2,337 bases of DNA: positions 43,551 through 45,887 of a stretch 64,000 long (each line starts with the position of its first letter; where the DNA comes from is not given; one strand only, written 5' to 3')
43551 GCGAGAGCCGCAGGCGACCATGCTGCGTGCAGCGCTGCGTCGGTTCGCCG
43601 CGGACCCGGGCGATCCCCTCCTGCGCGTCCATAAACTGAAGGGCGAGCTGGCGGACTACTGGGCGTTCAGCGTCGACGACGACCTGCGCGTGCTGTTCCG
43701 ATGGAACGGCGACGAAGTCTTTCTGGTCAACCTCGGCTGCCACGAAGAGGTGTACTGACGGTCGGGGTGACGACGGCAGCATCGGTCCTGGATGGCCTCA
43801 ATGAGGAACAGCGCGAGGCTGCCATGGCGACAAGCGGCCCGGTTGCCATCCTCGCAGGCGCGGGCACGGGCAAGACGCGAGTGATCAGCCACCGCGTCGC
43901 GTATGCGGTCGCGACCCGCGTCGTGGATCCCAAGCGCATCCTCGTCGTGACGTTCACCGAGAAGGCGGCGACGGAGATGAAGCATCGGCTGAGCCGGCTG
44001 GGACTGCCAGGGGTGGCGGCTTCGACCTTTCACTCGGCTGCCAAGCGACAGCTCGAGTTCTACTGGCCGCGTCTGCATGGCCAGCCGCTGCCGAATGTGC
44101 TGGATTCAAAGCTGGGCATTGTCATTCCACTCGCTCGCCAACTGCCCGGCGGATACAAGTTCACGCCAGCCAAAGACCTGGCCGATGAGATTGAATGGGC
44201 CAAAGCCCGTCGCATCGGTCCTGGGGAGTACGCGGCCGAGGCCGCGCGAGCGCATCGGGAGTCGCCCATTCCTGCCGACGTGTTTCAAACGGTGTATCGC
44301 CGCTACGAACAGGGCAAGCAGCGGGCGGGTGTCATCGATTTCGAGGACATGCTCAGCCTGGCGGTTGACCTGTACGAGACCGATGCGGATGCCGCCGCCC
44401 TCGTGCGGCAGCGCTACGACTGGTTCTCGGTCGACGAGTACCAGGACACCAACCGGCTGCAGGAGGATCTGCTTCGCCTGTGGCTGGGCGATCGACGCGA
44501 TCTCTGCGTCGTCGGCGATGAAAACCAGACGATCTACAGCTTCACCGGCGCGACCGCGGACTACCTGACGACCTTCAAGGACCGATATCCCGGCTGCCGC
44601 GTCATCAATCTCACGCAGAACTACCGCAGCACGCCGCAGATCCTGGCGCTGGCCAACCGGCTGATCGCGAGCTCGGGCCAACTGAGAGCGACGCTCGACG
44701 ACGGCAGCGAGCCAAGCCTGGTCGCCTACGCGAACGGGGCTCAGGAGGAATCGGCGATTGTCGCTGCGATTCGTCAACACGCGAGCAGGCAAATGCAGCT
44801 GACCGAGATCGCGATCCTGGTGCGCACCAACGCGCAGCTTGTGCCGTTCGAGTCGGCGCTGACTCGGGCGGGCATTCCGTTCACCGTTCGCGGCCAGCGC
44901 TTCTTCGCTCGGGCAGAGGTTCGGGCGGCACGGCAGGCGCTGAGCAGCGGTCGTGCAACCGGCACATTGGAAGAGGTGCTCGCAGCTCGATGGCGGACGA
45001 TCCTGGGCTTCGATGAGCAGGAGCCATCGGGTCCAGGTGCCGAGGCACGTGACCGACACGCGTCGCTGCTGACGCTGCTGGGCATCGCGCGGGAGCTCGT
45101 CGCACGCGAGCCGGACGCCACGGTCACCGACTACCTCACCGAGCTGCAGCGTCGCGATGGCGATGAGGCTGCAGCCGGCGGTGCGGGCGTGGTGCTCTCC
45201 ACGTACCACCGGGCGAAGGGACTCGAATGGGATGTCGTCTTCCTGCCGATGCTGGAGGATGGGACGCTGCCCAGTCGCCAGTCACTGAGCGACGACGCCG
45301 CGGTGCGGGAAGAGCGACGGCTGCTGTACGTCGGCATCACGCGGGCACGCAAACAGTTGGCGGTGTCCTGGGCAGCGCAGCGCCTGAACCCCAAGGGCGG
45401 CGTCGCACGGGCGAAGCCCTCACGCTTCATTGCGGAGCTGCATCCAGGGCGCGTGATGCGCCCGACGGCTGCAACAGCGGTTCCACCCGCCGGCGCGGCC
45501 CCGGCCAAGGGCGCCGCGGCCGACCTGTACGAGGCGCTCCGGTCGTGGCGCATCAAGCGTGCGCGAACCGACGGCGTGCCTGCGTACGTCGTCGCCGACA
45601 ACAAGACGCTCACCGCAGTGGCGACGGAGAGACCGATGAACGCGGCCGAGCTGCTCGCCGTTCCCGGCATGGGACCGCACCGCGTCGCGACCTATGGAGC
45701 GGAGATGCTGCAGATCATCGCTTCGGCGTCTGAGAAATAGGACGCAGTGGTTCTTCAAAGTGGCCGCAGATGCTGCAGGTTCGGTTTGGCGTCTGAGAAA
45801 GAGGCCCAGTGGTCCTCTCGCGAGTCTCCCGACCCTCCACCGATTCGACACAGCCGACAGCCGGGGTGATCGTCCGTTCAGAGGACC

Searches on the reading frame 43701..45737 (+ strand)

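Call 70: search_protein_families(library=ncbifam, proteins=[window:43701-45737:+], max_evalue=0.1)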
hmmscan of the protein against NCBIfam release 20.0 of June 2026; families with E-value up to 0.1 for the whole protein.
window:43701-45737:+ (679 aa): 23 families
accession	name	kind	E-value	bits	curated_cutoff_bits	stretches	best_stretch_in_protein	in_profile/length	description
TIGR01073.1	pcrA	equivalog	3.5e-106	356.3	911.2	2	30-409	2-387/725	DNA helicase PcrA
NF008743.0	PRK11773.1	equivalog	8.6e-98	328.5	965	2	27-410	4-391/720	DNA helicase II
TIGR01075.1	uvrD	equivalog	3.5e-92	309.9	1144.45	2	29-411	1-387/715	DNA helicase II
TIGR01074.1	rep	equivalog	1.7e-91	307.5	951.45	2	33-408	2-383/668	DNA helicase Rep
NF008172.0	PRK10919.1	equivalog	5.6e-71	239.7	1168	2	33-408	3-384/673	DNA helicase Rep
TIGR02785.1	addA_Gpos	equivalog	5e-39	133.9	707.65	2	193-321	339-479/1234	helicase-exonuclease AddAB subunit AddA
NF008276.0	PRK11054.1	equivalog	2.4e-36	125.5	543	3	32-114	196-279/684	DNA helicase IV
TIGR00609.1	recB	equivalog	1.2e-33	116.4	696.05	3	189-323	320-456/1175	exodeoxyribonuclease V subunit beta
TIGR02784.1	addA_alphas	equivalog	1.5e-27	96.5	860.75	3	192-326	341-497/1138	double-strand break repair helicase AddA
NF010485.0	PRK13909.1-2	equivalog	1.4e-24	86.4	650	2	202-514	292-628/909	RecB-like helicase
NF010487.0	PRK13909.1-4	equivalog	6.2e-22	77.7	759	2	202-399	289-507/924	RecB-like helicase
NF041464.1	HelD_BACSU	equivalog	1.6e-14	52.8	419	1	242-379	550-685/779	RNA polymerase recycling motor HelD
NF008128.0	PRK10876.1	equivalog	1.1e-13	49.9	1697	1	198-324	335-463/1181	exodeoxyribonuclease V subunit beta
TIGR01389.1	recQ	equivalog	1.3e-11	43.6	640.2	1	607-674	522-589/591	DNA helicase RecQ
NF010484.0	PRK13909.1-1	equivalog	8e-08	30.5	1074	1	48-97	8-56/945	RecB-like helicase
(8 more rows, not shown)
